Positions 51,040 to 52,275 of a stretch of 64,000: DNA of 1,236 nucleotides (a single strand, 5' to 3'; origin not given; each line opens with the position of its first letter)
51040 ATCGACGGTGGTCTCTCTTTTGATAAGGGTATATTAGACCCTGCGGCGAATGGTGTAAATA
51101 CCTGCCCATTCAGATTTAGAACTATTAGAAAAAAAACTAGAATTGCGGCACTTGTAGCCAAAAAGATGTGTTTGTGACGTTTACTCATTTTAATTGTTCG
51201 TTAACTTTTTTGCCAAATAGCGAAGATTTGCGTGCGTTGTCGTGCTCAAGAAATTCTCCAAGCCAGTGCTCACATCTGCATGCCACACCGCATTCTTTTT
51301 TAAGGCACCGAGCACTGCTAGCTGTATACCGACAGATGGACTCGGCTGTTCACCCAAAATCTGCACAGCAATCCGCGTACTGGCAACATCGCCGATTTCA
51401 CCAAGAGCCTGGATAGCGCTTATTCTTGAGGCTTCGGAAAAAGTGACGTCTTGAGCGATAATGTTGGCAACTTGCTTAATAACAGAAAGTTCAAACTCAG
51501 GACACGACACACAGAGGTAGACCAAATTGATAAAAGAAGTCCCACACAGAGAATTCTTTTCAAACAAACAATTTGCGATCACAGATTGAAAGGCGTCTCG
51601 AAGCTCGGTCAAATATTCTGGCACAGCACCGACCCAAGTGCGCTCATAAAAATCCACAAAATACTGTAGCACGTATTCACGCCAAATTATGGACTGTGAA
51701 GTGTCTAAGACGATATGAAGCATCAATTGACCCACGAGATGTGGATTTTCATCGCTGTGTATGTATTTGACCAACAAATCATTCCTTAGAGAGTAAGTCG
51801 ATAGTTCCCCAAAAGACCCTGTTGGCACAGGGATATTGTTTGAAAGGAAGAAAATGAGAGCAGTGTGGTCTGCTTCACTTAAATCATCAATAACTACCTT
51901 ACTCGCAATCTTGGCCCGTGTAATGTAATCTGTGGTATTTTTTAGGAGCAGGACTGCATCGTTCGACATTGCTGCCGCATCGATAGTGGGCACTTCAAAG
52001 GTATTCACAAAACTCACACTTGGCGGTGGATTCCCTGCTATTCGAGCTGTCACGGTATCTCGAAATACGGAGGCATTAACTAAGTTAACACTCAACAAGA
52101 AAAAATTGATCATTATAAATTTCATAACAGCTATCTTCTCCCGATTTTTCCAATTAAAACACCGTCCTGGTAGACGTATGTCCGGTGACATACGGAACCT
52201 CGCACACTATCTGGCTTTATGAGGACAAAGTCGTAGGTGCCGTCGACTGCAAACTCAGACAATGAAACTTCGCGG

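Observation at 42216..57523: Six-gene Sec-dependent RHS operon with no T6SS, Tc or two-partner-secretion hallmark: candidate undescribed toxin-delivery module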

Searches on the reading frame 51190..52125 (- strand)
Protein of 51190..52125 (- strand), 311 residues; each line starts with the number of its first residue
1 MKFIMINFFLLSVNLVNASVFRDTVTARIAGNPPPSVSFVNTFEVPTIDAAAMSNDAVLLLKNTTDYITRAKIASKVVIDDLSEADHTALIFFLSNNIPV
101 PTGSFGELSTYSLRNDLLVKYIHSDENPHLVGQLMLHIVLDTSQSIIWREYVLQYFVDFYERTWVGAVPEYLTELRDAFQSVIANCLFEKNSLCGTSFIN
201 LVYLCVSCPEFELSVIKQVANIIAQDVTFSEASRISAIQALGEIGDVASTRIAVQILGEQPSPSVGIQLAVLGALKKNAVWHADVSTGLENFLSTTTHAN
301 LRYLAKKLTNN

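Call 4: search_protein_families(library=pfam, proteins=[window:51190-52125:-], max_evalue=0.01)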
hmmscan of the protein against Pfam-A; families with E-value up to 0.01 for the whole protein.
window:51190-52125:- (311 aa): 0 families

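Call 5: search_protein_families(library=ncbifam, proteins=[window:51190-52125:-], max_evalue=0.01)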
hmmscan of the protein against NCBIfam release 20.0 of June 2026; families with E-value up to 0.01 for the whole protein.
window:51190-52125:- (311 aa): 0 families

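Call 10: find_homologous_proteins(query=window:51190-52125:-, max_evalue=0.001)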
Query window:51190-52125:- (311 aa): 3 proteins with E <= 0.001 among 2277 candidates.
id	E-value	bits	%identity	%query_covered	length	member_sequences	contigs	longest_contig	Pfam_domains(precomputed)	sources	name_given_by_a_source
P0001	1.9e-199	679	100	100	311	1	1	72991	-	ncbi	ncbi:MAG: hypothetical protein AAF984_00580 [Verrucomicrobiota bacterium]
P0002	4.8e-150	516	75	100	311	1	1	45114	-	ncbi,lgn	ncbi:MAG: hypothetical protein ACPGN3_10240 [Opitutales bacterium]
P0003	1.5e-87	311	51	99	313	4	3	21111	-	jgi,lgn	jgi:hypothetical protein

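Call 11: find_encoding_contigs(protein=P0002, flank=10000, max_places=4)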
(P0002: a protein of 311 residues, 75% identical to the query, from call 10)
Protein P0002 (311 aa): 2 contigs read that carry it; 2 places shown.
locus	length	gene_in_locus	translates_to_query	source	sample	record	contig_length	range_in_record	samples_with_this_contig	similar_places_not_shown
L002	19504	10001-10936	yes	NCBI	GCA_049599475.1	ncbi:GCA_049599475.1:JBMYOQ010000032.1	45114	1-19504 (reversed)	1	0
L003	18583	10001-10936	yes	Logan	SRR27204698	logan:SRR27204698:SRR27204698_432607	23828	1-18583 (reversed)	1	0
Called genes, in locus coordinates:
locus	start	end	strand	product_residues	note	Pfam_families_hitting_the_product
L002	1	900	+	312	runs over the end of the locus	PF13349:DUF4097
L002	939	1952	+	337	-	PF00490:ALAD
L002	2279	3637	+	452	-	PF00359:PTS_EIIA_2, PF21755:DacZ_P, PF02457:DAC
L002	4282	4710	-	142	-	-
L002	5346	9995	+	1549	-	PF18884:TSP3_bac (weak)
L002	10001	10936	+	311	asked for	-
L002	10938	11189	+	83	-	-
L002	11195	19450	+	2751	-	PF05593:RHS_repeat, PF25023:TEN_YD-shell (weak)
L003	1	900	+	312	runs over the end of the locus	PF13349:DUF4097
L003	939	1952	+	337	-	PF00490:ALAD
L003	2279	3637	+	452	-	PF00359:PTS_EIIA_2, PF21755:DacZ_P, PF02457:DAC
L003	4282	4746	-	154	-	-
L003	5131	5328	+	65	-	-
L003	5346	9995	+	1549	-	PF18884:TSP3_bac (weak)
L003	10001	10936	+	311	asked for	-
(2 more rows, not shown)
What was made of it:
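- On RHS/YD polymorphic toxin: The L002 contig ends before the equivalent position (call 11).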

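Call 12: find_encoding_contigs(protein=P0003, flank=10000, max_places=6)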
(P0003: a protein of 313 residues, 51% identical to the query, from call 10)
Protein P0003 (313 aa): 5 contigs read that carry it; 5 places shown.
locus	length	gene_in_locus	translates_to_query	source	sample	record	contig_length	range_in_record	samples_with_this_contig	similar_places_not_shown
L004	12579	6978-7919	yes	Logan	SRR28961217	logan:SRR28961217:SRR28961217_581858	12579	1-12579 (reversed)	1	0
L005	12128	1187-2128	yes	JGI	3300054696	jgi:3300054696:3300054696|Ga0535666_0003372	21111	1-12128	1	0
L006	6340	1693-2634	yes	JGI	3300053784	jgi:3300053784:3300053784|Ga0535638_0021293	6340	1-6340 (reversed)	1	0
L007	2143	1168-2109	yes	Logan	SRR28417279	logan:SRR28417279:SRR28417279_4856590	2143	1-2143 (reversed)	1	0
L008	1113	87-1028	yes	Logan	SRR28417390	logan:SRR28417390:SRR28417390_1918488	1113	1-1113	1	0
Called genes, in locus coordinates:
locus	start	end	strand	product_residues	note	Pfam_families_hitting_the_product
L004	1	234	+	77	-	?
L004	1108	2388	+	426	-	-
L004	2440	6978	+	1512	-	PF18884:TSP3_bac (weak)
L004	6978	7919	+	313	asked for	-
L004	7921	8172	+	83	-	-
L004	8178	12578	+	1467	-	?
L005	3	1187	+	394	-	?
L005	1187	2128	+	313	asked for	-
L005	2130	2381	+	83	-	-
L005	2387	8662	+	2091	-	PF18884:TSP3_bac (faint), PF11579:DUF3238 (faint)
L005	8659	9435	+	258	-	-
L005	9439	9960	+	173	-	-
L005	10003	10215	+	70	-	-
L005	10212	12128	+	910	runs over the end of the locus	PF01807:Zn_ribbon_DnaG, PF01751:Toprim (faint), PF13155:Toprim_2, PF13662:Toprim_4, PF27228:MTBMA_p00010_2nd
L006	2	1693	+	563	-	?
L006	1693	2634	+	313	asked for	-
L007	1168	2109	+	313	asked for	-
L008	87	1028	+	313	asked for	-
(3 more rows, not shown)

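Call 19: search_protein_families(library=pfam, proteins=[L005:2387-8659:+, L005:8659-9432:+, L005:9439-9957:+, L005:10003-10212:+, L004:1108-2385:+, L002:4282-4710:-, L004:2440-6975:+], max_evalue=0.1)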
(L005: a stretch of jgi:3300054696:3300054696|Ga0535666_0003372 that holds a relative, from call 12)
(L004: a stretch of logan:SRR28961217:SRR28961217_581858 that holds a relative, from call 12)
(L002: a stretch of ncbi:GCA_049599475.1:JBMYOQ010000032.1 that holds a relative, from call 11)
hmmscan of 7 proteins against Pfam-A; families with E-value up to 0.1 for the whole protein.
L005:2387-8659:+ (2091 aa): 2 families
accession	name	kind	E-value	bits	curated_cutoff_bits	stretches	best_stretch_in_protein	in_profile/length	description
PF18884.5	TSP3_bac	-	2.9e-20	72.2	25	6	532-551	1-20/22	Bacterial TSP3 repeat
PF11579.13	DUF3238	-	3.5e-07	30.7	21.1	1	1984-2050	98-160/193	Protein of unknown function (DUF3238)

L005:8659-9432:+ (258 aa): 1 family
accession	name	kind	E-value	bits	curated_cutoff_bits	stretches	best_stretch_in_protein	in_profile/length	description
PF00746.26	Gram_pos_anchor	-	0.046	14.1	20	1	240-257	22-39/43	LPXTG cell wall anchor motif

L005:9439-9957:+ (173 aa): 0 families

L005:10003-10212:+ (70 aa): 0 families

L004:1108-2385:+ (426 aa): 0 families

L002:4282-4710:- (142 aa): 2 families
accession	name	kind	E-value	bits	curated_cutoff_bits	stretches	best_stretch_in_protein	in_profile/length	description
PF11355.13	DUF3157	-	0.01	15.9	21.7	1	25-70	100-145/199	Protein of unknown function (DUF3157)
PF09083.16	DUF1923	-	0.082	13.1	25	0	51-74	34-57/64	Domain of unknown function (DUF1923)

L004:2440-6975:+ (1512 aa): 2 families
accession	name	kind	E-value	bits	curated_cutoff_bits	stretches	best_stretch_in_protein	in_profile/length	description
PF18884.5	TSP3_bac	-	4.8e-08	33.1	25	2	1000-1022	1-22/22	Bacterial TSP3 repeat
PF07081.18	DUF1349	-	0.0035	17.5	32.4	1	833-965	36-167/179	Protein of unknown function (DUF1349)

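Call 25: search_solved_structures(query=window:51190-52125:-, max_evalue=1)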
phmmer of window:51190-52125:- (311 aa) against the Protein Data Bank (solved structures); distinct sequences matched with E-value up to 1: 2.
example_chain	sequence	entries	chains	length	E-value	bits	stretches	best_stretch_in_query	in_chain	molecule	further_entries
4zv6_A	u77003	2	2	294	0.15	14.3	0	234-262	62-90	AlphaRep-7 | alpha-Rep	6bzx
4jcc_A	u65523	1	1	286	0.48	12.6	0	59-104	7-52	Iron-compound ABC transporter, iron-compound-binding protein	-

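Call 46: find_related_loci(query=A3, collection=genome_contigs, flank=10000)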
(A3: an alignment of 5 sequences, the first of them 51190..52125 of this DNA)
Query A3 (311 aa) in genome_contigs; peptide patterns used: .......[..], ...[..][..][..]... (x = any residue, [..] = any of these).
17 stretches matched a pattern; 3 encode a relative of the query (tblastn E <= 1e-3); 3 distinct loci.
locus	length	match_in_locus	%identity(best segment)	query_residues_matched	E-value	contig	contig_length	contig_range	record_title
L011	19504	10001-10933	75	1-311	1e-161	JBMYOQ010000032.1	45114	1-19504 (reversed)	MAG: Opitutales bacterium isolate ME_XS_2307_bin_39 ME_XS_2307_bin_39_33, whole genome shotgun sequence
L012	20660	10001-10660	31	59-277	1e-22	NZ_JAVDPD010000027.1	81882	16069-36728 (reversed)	Cerasicoccus maritimus strain NBRC 105382 contig27, whole genome shotgun sequence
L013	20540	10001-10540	32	112-285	4e-18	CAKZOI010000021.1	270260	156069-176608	MAG TPA_asm: uncultured Opitutae bacterium isolate ERR2094175_bin.4_CONCOCT_v1.1_MAG genome assembly, contig: ERZ650154.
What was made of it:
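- On WapA-type Sec-dependent Rhs: The source is a Verrucomicrobiota MAG, and the closest relatives are Opitutales and Cerasicoccus (calls 10, 46).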

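Call 49: search_protein_families(library=pfam, proteins=[L012:5040-9704:+, L012:9656-10792:+, L012:10788-19169:+, L012:19175-20044:+, L013:4889-9520:+, L013:9545-10633:+, L013:10637-11809:+, L013:11821-12687:+, L013:13121-14470:+], max_evalue=0.001)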
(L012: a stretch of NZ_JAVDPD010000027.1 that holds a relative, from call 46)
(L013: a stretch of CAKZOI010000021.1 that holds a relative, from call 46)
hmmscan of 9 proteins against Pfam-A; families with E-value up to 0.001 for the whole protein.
L012:5040-9704:+ (1555 aa): 3 families
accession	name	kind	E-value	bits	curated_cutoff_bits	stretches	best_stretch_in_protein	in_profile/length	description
PF07691.17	PA14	-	3.7e-11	43.4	24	1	864-974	37-142/147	PA14 domain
PF18884.5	TSP3_bac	-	8.1e-07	29.2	25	0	278-297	1-20/22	Bacterial TSP3 repeat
PF10528.15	GLEYA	-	0.00041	21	26.2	0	876-958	4-82/91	GLEYA domain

L012:9656-10792:+ (379 aa): 0 families

L012:10788-19169:+ (2794 aa): 2 families
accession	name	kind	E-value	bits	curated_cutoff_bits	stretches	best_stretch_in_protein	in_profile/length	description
PF18884.5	TSP3_bac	-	3e-21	75.3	25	3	1142-1164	1-22/22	Bacterial TSP3 repeat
PF13385.13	Laminin_G_3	-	2.5e-10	41.1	27.6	1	832-1011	2-151/151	Concanavalin A-like lectin/glucanases superfamily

L012:19175-20044:+ (290 aa): 0 families

L013:4889-9520:+ (1544 aa): 3 families
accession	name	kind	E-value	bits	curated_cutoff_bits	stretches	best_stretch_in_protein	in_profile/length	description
PF18884.5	TSP3_bac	-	5.1e-15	55.4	25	0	1032-1052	1-20/22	Bacterial TSP3 repeat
PF07691.17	PA14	-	6.2e-07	29.8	24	1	860-965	42-142/147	PA14 domain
PF10528.15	GLEYA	-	3.2e-05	24.6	26.2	1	869-945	6-78/91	GLEYA domain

L013:9545-10633:+ (363 aa): 0 families

L013:10637-11809:+ (391 aa): 0 families

L013:11821-12687:+ (289 aa): 0 families

L013:13121-14470:+ (450 aa): 0 families

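Call 57: find_homologous_proteins(query=A5, max_evalue=0.001)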
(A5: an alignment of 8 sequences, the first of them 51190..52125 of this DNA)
Query A5 (8 sequences) (311 aa, profile of the alignment): 3 proteins with E <= 0.001 among 8000 candidates.
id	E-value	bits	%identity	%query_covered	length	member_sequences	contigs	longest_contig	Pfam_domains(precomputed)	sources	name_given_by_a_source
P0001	4.0e-136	472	100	100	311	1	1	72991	-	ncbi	ncbi:MAG: hypothetical protein AAF984_00580 [Verrucomicrobiota bacterium]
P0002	2.9e-135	469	75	100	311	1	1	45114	-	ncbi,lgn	ncbi:MAG: hypothetical protein ACPGN3_10240 [Opitutales bacterium]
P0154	8.6e-70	254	21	54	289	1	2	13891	-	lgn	-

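Call 67: predict_structure(alignment_id=A6)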
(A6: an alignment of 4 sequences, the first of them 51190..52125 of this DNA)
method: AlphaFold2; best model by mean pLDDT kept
length: 311 residues; sequences in the alignment: 4
mean_pLDDT: 84.4   pTM: 0.78
mean pLDDT of the five models: 84.4, 77.7, 72.7, 72.3, 70.0
residues with pLDDT >= 90: 126; 70-90: 149; 50-70: 24; < 50: 12
segments of 3 or more residues with pLDDT < 50: 10-17
pLDDT, mean of each block of 10 residues (from residue 1): 51 53 91 87 89 92 85 90 92 83 74 90 83 91 85 84 67 84 86 71 80 88 91 90 91 93 93 90 91 93 93 75
secondary structure, 60 per line:
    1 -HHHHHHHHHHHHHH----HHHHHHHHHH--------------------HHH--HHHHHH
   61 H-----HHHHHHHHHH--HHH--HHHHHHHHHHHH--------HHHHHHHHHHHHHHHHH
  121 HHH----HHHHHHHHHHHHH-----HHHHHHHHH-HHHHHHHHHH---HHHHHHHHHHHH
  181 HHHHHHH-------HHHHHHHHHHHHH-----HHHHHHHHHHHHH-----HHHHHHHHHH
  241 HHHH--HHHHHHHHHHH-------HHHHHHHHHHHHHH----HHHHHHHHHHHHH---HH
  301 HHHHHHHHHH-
elements in order: H2-15 H20-29 H55-61 H67-76 H84-95 H104-123 H128-140 H146-154 H156-165 H169-187 H195-207 H213-225 H231-244 H247-257 H265-278 H283-295 H299-310
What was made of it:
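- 51190..52125 (-): g3: a 311-aa Sec-exported alpha-solenoid (HEAT/ARM-like). It is the most conserved cassette protein and is always directly after giant A. The AF2 model has pLDDT 84 and pTM 0.78 with 17 helices (call 67).
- On HEAT/ARM alpha-solenoid (g3): The AF2 model has pLDDT 84 and pTM 0.78, is all-alpha and has 17 helices (call 67).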

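Call 70: fold_search(model_id=the predicted structure, library=pdb)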
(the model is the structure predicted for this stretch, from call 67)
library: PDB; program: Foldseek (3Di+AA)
matches with E <= 10: 847; with E <= 0.001: 0
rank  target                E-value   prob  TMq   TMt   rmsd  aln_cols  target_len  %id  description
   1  6bzx_A                8.4e-03  1.00  0.33  0.35  11.2       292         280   14  Structure of the artificial complex alpha-Rep/Octarellin V.1 crystallized by counter diffusion in a capillary (released 2019-01-09)
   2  7r0r_MODEL_1_A        1.5e-02  0.99  0.24  0.29  13.1       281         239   17  Solution structure of the designed Armadillo repeat protein N(A4)M4C(AII) refined by pseudocontact shifts (released 2022-06-22)
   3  2wtk_A                2.6e-02  0.99  0.30  0.29  13.5       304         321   12  Structure of the heterotrimeric LKB1-STRADalpha-MO25alpha complex (released 2009-12-15)
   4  6gx7_E                3.5e-02  1.00  0.27  0.42   8.9       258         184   13  Tubulin-CopN-alphaRep complex (released 2019-04-24)
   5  2iae_A                4.1e-02  1.00  0.42  0.25  12.4       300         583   12  Crystal structure of a protein phosphatase 2A (PP2A) holoenzyme. (released 2006-12-26)
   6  5mfc_C                4.1e-02  0.99  0.32  0.34  11.1       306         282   12  Designed armadillo repeat protein YIIIM5AII in complex with (KR)4-GFP (released 2017-07-19)
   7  4r5x                  5.0e-02  0.75  0.23  0.11  19.7       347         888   11  Structure of the m1 alanylaminopeptidase from malaria complexed with a hydroxamic acid-based inhibitor (released 2014-10-29)
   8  5h7c_C                5.2e-02  0.98  0.31  0.25  16.0       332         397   11  Crystal structure of a repeat protein with two Protein A-DHR14 repeat modules (released 2017-06-28)
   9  8cwy_A                5.9e-02  0.84  0.25  0.20  16.6       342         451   13  Accurate computational design of genetically encoded 3D protein crystals (released 2023-11-01)
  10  9qpq_J                6.2e-02  0.99  0.40  0.40  14.8       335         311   11  The structure of the COPI leaf bound to GOLPH3 (released 2025-10-22)
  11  8aw4_A                6.7e-02  1.00  0.26  0.39   8.7       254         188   13  Structure of a complex of biosynthetic proteins bB-E3 and bGFPD-YY (released 2022-12-28)
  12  6gwd_G                7.9e-02  1.00  0.26  0.47  10.7       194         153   15  Tubulin:iiH5 alphaRep complex (released 2019-01-30)
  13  5mfr                  7.9e-02  0.96  0.32  0.15  16.3       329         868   13  The crystal structure of E. coli Aminopeptidase N in complex with 7-amino-5,7,8,9-tetrahydrobenzocyclohepten-6-one (released 2017-04-19)
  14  8y9r_A                8.6e-02  1.00  0.45  0.49  10.0       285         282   13  Crystal structure of Spiral2 microtubule-binding domain from Physcomitrella patens (released 2024-12-18)
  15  4d4z_A                8.6e-02  0.98  0.29  0.31  13.0       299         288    7  STRUCTURE OF HUMAN DEOXYHYPUSINE HYDROXYLASE in complex with glycerol (released 2015-04-15)
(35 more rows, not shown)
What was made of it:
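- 51190..52125 (-): Best fold matches are alphaRep, ARM, PP2A-A and MO25, all with E >= 8e-3 (call 70).
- On HEAT/ARM alpha-solenoid (g3): Top Foldseek matches are alphaRep, designed ARM, PP2A-A, MO25 and importin, with probability 0.99-1.0 but E >= 8e-3 and TM <= 0.47 (call 70).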

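Call 75: find_related_loci(query=A5, collection=metagenome_contigs, flank=10000)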
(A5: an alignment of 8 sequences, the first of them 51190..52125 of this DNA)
Query A5 (311 aa) in metagenome_contigs; peptide patterns used: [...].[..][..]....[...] (x = any residue, [..] = any of these).
27 stretches matched a pattern; 2 encode a relative of the query (tblastn E <= 1e-3); 2 distinct loci.
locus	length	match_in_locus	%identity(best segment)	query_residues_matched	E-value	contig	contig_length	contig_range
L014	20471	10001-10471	32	135-285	4e-17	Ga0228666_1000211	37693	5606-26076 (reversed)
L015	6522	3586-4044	32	112-259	8e-17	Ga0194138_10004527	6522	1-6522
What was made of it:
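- Tried and rejected: The metagenome scan added only two loci (call 75).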

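Call 93: search_protein_families(library=pfam, proteins=[L004:1108-2385:+, L012:3673-4593:-, L013:3522-4400:-, L015:4142-6412:+], max_evalue=0.01)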
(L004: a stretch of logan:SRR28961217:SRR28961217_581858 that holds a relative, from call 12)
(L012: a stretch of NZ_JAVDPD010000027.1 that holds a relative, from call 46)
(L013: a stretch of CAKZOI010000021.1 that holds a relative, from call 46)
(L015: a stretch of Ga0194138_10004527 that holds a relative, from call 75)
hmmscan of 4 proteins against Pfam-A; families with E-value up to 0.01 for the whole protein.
L004:1108-2385:+ (426 aa): 0 families

L012:3673-4593:- (306 aa): 0 families

L013:3522-4400:- (292 aa): 0 families

L015:4142-6412:+ (757 aa): 0 families

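Call 95: search_protein_families(library=ncbifam, proteins=[L013:10637-11809:+, L012:19175-20044:+, L005:7400-8659:+], max_evalue=1)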
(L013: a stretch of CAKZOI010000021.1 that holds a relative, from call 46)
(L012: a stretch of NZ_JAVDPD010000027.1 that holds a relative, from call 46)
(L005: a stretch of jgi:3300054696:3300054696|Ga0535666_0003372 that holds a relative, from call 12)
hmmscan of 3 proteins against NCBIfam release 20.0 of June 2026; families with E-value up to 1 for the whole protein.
L013:10637-11809:+ (391 aa): 0 families

L012:19175-20044:+ (290 aa): 0 families

L005:7400-8659:+ (420 aa): 0 families
